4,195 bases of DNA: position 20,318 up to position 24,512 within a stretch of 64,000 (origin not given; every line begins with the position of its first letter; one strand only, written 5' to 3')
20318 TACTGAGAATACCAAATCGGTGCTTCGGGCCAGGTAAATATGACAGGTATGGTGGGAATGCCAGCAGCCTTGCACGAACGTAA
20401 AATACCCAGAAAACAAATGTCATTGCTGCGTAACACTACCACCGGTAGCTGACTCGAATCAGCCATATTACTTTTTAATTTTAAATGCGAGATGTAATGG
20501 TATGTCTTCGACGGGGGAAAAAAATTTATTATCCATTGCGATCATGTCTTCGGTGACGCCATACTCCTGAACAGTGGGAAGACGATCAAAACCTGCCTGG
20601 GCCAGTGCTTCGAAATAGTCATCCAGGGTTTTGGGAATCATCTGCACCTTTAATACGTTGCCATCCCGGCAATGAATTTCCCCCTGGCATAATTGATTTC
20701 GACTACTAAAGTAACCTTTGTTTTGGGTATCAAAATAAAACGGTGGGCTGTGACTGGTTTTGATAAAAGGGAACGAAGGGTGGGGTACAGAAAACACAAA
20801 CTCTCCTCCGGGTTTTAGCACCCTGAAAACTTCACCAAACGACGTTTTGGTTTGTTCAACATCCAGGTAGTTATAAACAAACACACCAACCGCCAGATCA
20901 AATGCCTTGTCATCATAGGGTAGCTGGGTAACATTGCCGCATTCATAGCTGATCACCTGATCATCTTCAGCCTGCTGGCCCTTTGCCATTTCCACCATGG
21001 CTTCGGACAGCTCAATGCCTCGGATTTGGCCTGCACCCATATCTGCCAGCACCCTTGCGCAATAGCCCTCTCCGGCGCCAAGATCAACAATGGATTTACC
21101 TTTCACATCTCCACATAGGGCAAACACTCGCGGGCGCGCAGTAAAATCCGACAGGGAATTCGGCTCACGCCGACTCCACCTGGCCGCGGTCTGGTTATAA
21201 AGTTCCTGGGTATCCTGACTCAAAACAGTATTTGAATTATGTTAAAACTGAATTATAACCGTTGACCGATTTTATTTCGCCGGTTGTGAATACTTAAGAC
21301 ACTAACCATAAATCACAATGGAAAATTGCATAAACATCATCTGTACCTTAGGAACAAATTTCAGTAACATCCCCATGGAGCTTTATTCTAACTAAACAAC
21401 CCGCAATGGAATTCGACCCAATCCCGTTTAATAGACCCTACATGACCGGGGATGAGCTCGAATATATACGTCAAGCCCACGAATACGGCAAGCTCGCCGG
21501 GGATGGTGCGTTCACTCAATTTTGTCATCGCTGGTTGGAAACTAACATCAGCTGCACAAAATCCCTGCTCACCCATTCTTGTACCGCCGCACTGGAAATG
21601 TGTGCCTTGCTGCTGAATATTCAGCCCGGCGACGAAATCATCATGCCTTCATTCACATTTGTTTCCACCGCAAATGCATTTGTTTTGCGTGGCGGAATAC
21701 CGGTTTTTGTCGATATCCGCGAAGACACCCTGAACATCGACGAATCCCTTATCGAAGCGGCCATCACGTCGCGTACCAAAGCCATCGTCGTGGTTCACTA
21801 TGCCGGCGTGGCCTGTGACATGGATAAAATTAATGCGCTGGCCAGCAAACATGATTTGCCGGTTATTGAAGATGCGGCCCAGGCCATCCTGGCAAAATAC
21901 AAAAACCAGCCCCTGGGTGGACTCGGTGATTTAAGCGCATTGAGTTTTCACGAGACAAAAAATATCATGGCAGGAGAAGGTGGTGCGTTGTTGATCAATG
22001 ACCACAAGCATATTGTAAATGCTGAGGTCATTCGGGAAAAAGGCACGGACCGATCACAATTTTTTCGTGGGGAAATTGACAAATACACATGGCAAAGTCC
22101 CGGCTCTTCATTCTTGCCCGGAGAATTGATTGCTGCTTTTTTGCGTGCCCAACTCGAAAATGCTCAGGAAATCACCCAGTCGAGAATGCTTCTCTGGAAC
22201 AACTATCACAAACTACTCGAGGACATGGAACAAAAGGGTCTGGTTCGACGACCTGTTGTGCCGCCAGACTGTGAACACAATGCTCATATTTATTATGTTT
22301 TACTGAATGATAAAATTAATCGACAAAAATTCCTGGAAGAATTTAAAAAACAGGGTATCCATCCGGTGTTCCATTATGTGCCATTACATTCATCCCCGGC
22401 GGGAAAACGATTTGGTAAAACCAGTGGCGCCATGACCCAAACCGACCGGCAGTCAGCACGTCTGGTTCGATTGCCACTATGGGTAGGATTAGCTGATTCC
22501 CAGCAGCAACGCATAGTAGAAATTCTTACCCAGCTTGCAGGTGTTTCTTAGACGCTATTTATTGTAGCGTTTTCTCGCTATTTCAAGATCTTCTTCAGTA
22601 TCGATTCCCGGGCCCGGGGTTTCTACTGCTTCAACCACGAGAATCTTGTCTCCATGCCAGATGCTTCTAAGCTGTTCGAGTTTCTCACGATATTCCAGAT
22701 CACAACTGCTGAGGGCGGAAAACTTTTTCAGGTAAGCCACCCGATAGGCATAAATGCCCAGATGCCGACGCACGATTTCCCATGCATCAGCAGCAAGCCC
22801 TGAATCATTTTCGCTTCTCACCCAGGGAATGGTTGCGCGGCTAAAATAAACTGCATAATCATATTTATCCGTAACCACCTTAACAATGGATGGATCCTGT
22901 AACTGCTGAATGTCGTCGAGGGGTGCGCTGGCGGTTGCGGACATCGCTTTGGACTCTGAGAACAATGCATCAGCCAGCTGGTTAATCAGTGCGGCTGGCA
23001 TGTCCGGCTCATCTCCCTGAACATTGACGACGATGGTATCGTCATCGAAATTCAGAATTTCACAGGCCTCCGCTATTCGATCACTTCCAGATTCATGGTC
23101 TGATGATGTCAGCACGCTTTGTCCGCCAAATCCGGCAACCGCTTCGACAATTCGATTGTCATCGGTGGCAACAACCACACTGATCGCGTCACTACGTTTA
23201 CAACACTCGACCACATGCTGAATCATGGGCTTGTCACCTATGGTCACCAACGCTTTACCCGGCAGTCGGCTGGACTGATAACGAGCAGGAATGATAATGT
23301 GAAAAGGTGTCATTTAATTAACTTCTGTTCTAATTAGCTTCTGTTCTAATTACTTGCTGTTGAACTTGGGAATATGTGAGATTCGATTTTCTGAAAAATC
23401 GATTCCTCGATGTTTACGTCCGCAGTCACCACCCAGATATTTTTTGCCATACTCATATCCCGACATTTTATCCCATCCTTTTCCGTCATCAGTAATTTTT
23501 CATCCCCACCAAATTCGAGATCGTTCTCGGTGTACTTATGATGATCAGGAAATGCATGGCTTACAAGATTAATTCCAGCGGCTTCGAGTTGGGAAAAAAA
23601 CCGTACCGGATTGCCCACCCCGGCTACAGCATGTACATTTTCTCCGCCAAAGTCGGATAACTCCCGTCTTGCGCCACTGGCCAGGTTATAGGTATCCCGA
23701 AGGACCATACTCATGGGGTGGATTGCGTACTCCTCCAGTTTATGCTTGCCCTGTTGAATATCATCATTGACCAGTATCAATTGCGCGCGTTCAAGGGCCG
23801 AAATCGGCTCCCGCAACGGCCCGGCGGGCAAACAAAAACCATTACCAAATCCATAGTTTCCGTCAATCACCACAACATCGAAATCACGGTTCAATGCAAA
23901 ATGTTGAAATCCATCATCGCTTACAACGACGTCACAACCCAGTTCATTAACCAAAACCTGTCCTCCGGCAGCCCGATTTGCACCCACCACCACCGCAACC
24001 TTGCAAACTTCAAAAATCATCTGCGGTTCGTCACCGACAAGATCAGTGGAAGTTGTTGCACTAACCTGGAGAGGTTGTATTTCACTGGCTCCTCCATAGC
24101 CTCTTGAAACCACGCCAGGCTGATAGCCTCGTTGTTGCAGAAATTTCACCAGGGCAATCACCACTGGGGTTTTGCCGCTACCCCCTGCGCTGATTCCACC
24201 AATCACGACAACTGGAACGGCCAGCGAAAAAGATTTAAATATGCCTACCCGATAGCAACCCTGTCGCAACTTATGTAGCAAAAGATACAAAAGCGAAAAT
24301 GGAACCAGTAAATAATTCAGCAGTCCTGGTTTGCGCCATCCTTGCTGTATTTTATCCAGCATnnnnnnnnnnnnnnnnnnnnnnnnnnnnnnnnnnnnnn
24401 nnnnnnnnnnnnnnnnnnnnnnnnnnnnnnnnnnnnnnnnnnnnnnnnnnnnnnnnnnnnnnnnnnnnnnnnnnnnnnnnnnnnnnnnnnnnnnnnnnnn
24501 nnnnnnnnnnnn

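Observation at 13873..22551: Eight-gene polyprenyl-phosphate amino-sugar modification island with an atypical tailoring set, wedged between def and kdsB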

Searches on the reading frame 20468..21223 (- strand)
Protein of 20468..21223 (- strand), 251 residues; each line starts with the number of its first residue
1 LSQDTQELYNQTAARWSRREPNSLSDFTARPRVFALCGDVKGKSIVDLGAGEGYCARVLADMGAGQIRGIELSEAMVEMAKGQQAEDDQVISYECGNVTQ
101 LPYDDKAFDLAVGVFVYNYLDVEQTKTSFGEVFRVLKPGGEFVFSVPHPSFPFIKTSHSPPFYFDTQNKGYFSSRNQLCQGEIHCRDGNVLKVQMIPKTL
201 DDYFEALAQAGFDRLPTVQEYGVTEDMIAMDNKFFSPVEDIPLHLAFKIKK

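Call 3: search_protein_families(library=pfam, proteins=[window:20468-21223:-], max_evalue=0.01)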
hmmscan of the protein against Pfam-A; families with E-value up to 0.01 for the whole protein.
window:20468-21223:- (251 aa): 10 families
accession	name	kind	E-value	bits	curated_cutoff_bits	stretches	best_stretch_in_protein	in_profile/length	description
PF08241.18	Methyltransf_11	-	5e-20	72.4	21.2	1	46-144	1-95/95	Methyltransferase domain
PF13649.12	Methyltransf_25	-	7.3e-20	71.9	27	1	45-140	1-97/97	Methyltransferase domain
PF13847.12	Methyltransf_31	-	7.5e-14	52.1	27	1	41-148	3-113/145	Methyltransferase domain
PF01209.24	Ubie_methyltran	-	1.4e-12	47.9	20.1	1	33-152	39-160/233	ubiE/COQ5 methyltransferase family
PF13489.12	Methyltransf_23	-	1.1e-09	38.7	27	1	39-151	20-123/164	Methyltransferase domain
PF08242.18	Methyltransf_12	-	2.5e-09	38.2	30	1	46-141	1-97/98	Methyltransferase domain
PF01728.25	FtsJ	-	1.7e-05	25.3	24.1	1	41-107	21-84/181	FtsJ-like methyltransferase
PF13679.12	Methyltransf_32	-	0.00019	21.9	27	1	40-85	24-74/143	Methyltransferase domain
PF05148.21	Methyltransf_8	-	0.0011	19.3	27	1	57-143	74-155/219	Hypothetical methyltransferase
PF02353.26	CMAS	-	0.0019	18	27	1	41-143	62-163/273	Mycolic acid cyclopropane synthetase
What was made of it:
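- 20468..21223 (-): g7: class I SAM methyltransferase, one base upstream of g6. Nearest solved relatives are N-methyltransferases. Methyltransf_11 and Methyltransf_25 at E 5e-20 (call 3).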

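Call 4: search_protein_families(library=ncbifam, proteins=[window:20468-21223:-], max_evalue=0.01)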
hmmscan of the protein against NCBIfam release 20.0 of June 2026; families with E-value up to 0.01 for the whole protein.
window:20468-21223:- (251 aa): 45 families (the best 25 are shown)
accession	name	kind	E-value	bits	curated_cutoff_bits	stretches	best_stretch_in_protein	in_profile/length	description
NF041537.1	ArsM_AhpD_UU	exception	6e-16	58.1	510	1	29-144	64-180/345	arsenite methyltransferase/AhpD domain selenoprotein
TIGR01934.1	MenG_MenH_UbiE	subfamily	1.9e-14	53.5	158.35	1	33-143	31-140/223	ubiquinone/menaquinone biosynthesis methyltransferase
NF008823.0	PRK11873.1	subfamily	7.5e-14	51.9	263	1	41-145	77-182/272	arsenite methyltransferase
NF047649.1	MTase_UXPK_star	exception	1.6e-13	50.3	460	1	24-144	60-181/283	methyltransferase/UXPK-star double selenoprotein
NF001244.0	PRK00216.1-5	equivalog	2.2e-12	46.8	216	1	33-143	40-152/236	bifunctional demethylmenaquinone methyltransferase/2-methoxy-6-polyprenyl-1,4-benzoquinol methylase UbiE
NF045667.1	MTase_DVU1556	equivalog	7.6e-12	45.1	155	1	32-145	13-120/213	DVU_1556 family methyltransferase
TIGR01983.1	UbiG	equivalog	8.8e-12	44.8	102.95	1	38-145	46-152/228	bifunctional 2-polyprenyl-6-hydroxyphenol methylase/3-demethylubiquinol 3-O-methyltransferase UbiG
NF001241.0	PRK00216.1-2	equivalog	1.7e-11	44.2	327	1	40-145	50-148/231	demethylmenaquinone methyltransferase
NF052510.1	methyltran_MpqE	exception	6.7e-11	42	335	1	39-143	44-150/234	methyl-plastoquinone biosynthesis methyltransferase MpqE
NF043040.1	corrin_prot_MT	hypoth_equivalog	7.5e-11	41.9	180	1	41-143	41-146/216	corrinoid protein-associated methyltransferase CpaM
NF040539.1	AST_met_ArsM_2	exception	9.1e-11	42.1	240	1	32-145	47-164/262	putative arsinothricin biosynthesis methyltransferase ArsM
NF041536.1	ArsM_DUF2284_UU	exception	1.3e-10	40.3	575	1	34-144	69-180/459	arsenite methyltransferase/DUF2284 domain selenoprotein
TIGR02752.1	MenG_heptapren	equivalog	1.6e-10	40.9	419.85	1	41-144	45-149/231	demethylmenaquinone methyltransferase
NF007610.0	PRK10258.1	equivalog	1.6e-10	40.7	342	1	33-145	34-139/251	malonyl-ACP O-methyltransferase BioC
NF040538.1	methyl_ArsM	equivalog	6.9e-10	38.6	500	2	104-145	168-209/356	arsinothricin biosynthesis methyltransferase ArsM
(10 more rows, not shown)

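Call 60: search_solved_structures(query=window:20468-21223:-, max_evalue=0.00001)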
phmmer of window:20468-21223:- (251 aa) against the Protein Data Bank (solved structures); distinct sequences matched with E-value up to 0.00001: 31.
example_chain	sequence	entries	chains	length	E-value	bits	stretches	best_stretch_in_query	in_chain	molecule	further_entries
8rdl_A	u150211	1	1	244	8.5e-17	64.6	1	33-155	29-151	ToxA protein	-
3bkw_A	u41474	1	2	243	3.7e-16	62.6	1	25-228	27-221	S-adenosylmethionine dependent methyltransferase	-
5jdz_A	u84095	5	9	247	2.1e-14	56.8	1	32-157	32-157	Methyl transferase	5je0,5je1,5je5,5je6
5jdy_A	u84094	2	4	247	2.2e-14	56.7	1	32-157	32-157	Methyl transferase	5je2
5je3_A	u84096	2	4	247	2.2e-14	56.7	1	32-157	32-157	Methyl transferase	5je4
5wp5_A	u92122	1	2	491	3.7e-12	49.4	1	26-163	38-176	Phosphomethylethanolamine N-methyltransferase 2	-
9w6x_A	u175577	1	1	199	1.1e-11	47.9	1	41-156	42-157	YtkW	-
6f5z_A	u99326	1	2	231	4.9e-11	45.8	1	40-147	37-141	24-sterol C-methyltransferase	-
3g5l_A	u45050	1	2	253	3.3e-10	43.1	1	37-214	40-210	Putative S-adenosylmethionine dependent methyltransferase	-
5wp4_A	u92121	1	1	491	6.4e-10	42.1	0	26-180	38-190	Phosphoethanolamine N-methyltransferase 1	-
1ve3_A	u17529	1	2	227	5.1e-09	39.2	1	42-144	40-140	hypothetical protein PH0226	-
4pne_A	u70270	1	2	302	1.2e-08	37.9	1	14-141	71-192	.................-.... protein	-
9fcx_A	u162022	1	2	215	6.4e-08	35.6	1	44-144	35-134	SAM-dependent methyltransferase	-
6uak_A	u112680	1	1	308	6.5e-08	35.5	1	31-146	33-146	SAM dependent methyltransferase LahSB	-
5gm1_A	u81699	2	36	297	7.3e-08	35.4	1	41-143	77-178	O-methylransferase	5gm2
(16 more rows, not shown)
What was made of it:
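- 20468..21223 (-): ToxA at E 8.5e-17, and phosphoethanolamine N-methyltransferases (call 60).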

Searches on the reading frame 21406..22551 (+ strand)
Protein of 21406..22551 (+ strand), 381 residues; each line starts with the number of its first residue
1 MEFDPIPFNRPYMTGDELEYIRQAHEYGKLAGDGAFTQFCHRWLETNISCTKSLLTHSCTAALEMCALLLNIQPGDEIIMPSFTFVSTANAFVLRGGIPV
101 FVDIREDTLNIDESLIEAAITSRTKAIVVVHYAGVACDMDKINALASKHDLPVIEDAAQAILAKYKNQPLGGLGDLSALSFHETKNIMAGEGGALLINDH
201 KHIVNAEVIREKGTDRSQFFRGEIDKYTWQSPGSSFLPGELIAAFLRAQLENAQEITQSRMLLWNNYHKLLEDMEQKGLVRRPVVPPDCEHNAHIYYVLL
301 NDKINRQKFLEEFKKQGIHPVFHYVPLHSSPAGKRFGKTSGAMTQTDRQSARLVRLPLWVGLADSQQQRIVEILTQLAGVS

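Call 3: search_protein_families(library=pfam, proteins=[window:21406-22551:+], max_evalue=0.01)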
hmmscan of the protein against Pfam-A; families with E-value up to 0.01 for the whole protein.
window:21406-22551:+ (381 aa): 4 families
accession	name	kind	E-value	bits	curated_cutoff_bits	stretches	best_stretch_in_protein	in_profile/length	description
PF01041.23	DegT_DnrJ_EryC1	-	2.4e-86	290.7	19.8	1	14-374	4-359/360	DegT/DnrJ/EryC1/StrS aminotransferase family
PF00155.27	Aminotran_1_2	-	1e-09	38.5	19.7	1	22-158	33-187/361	Aminotransferase class I and II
PF00266.25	Aminotran_5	-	4.1e-05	23.2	21.5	1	54-163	65-182/371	Aminotransferase class-V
PF01212.27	Beta_elim_lyase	-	0.0011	18.8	27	1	51-200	48-214/288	Beta-eliminating lyase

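Call 4: search_protein_families(library=ncbifam, proteins=[window:21406-22551:+], max_evalue=0.01)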
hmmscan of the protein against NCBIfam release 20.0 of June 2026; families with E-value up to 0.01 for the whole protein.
window:21406-22551:+ (381 aa): 33 families (the best 25 are shown)
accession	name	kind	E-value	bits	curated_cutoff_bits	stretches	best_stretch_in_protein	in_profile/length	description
NF008687.0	PRK11706.1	equivalog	2.5e-179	595.9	375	1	6-376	2-372/375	dTDP-4-amino-4,6-dideoxygalactose transaminase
TIGR02379.1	ECA_wecE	subfamily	1.2e-178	593.7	434.85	1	6-377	2-374/376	dTDP-4-amino-4,6-dideoxy-D-glucose transaminase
TIGR03588.1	PseC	equivalog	3e-64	217.3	423.5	1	6-376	2-378/380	UDP-4-amino-4,6-dideoxy-N-acetyl-beta-L-altrosamine transaminase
NF008658.2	PRK11658.1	equivalog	1.1e-61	208.6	631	1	6-379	5-378/379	UDP-4-amino-4-deoxy-L-arabinose aminotransferase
TIGR04181.1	NHT_00031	hypoth_equivalog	7e-51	173.2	420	1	6-357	1-357/359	LegC family aminotransferase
NF011936.0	PRK15407.1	equivalog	2.1e-39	135.5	423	2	71-215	109-253/440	lipopolysaccharide biosynthesis protein RfbH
TIGR04427.1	PLP_DesI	equivalog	1.9e-35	122.8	650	1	51-375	68-380/390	dTDP-4-dehydro-6-deoxyglucose aminotransferase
NF005816.0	PRK07682.1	equivalog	9.2e-11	41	620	1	54-163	94-209/390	aminotransferase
NF041364.1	GntC_guanitoxin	equivalog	6.6e-09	35.1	415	1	14-158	20-175/356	guanitoxin biosynthesis PLP-dependent (S)-gamma-hydroxy-L-arginine cyclodehydratase GntC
NF004621.0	PRK05957.1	equivalog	1.4e-08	33.9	498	1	24-158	58-201/389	pyridoxal phosphate-dependent aminotransferase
NF005817.0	PRK07683.1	equivalog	3.6e-08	32.5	575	1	37-138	75-179/387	aminotransferase A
NF004975.0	PRK06348.1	equivalog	4.2e-08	32.6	549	1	47-157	84-202/384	pyridoxal phosphate-dependent aminotransferase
NF006488.0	PRK08912.1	equivalog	4.3e-08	32.5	498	1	40-138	76-177/387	aminotransferase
NF005732.0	PRK07550.1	equivalog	3e-07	29.8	366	1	23-147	62-196/389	aminotransferase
NF006230.0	PRK08363.1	equivalog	6.7e-07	28.4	534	1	42-158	85-207/398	alanine aminotransferase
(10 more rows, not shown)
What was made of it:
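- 21406..22551 (+): g8: WecE-type dTDP-4-keto-6-deoxy-D-glucose 4-aminotransferase. NF008687 at 596 bits (cut-off 375) and TIGR02379 at 594 bits (cut-off 435) (call 4).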

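Call 61: search_solved_structures(query=window:21406-22551:+, max_evalue=1e-30)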
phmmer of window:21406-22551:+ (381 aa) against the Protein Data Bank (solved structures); distinct sequences matched with E-value up to 1e-30: 30.
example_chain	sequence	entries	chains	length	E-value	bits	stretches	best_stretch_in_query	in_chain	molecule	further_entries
6blg_A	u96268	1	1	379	4.4e-134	450.4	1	6-374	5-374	dTDP-4-amino-4,6-dideoxygalactose transaminase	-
4piw_A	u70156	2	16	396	2.1e-132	444.9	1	6-374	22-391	TDP-4-keto-6-deoxy-D-glucose transaminase family protein | dTDP-4-amino-4,6-dideoxygalactose transaminase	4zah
8sng_A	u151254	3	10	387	1.3e-47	165.9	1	4-379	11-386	UDP-4-amino-4-deoxy-L-arabinose--oxoglutarate aminotransferase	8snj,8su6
1mdo_A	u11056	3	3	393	5.9e-46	160.4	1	3-379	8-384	ArnB aminotransferase | UDP-4-amino-4-deoxy-L-arabinose--oxoglutarate aminotransferase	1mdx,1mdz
4oca_A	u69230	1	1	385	4.9e-45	157.4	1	3-379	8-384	UDP-4-amino-4-deoxy-L-arabinose--oxoglutarate aminotransferase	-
4lc3_A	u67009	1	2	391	5.4e-43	150.7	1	55-377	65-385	Putative UDP-4-amino-4-deoxy-l-arabinose--oxoglutarate aminotransferase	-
3frk_A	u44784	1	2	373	3.2e-41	144.8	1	70-372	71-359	QdtB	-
3bn1_A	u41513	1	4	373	1.1e-40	143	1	9-376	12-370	Perosamine synthetase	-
3dr7_A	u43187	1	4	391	1.3e-40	142.8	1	9-376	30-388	Putative perosamine synthetase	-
3dr4_A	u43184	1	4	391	9e-40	140.1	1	9-376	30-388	Putative perosamine synthetase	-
7b0d_A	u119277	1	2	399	1.8e-38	135.8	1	56-373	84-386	Glutamine--scyllo-inositol transaminase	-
7b0m_AAA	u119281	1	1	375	4.3e-38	134.6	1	13-277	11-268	Sugar aminotransferase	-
5k8b_A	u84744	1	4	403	2.6e-36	128.7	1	50-256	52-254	8-amino-3,8-dideoxy-alpha-D-manno-octulosonate transaminase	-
8gyh_B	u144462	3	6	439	5e-36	127.8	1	57-296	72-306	DegT/DnrJ/EryC1/StrS family aminotransferase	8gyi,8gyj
5uid_A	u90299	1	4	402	9.9e-36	126.8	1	47-374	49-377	Aminotransferase TlmJ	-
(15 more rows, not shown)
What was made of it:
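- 21406..22551 (+): Solved WecE structures 6blg and 4piw at E 4e-134 and 2e-132 (call 61).
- On WecE (g8): Solved WecE at E 4e-134 (call 61).
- Checked: It matches solved WecE at E 4e-134 (call 61).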

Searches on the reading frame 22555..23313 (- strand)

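Call 6: search_protein_families(library=ncbifam, proteins=[window:22555-23313:-], max_evalue=1e-10)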
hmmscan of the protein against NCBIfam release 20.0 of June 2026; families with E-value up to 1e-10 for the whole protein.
window:22555-23313:- (252 aa): 5 families
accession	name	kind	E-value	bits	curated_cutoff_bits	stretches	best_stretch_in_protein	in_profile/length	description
NF003952.0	PRK05450.1-5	subfamily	1.1e-81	273.6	193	1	5-250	4-245/250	3-deoxy-manno-octulosonate cytidylyltransferase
TIGR00466.1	kdsB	equivalog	6.6e-78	261.4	155.2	1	4-244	3-241/241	3-deoxy-manno-octulosonate cytidylyltransferase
NF009905.0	PRK13368.1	subfamily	1e-74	251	255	1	4-249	3-237/243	3-deoxy-manno-octulosonate cytidylyltransferase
NF003950.0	PRK05450.1-3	subfamily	2.8e-67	226.7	234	1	5-245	4-237/248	3-deoxy-manno-octulosonate cytidylyltransferase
NF003948.0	PRK05450.1-1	equivalog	1.8e-57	194.4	281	1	6-251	8-244/248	3-deoxy-manno-octulosonate cytidylyltransferase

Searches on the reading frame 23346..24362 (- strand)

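Call 6: search_protein_families(library=ncbifam, proteins=[window:23346-24362:-], max_evalue=1e-10)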
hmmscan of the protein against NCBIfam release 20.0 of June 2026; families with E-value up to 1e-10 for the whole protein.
window:23346-24362:- (338 aa): 2 families
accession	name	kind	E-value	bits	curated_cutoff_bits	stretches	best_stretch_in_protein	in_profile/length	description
TIGR00682.1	lpxK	equivalog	2.3e-70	237.2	91.95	1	22-321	1-310/324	tetraacyldisaccharide 4'-kinase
NF001892.0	PRK00652.1-5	equivalog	6.6e-38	130.5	327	1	14-330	22-302/308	tetraacyldisaccharide 4'-kinase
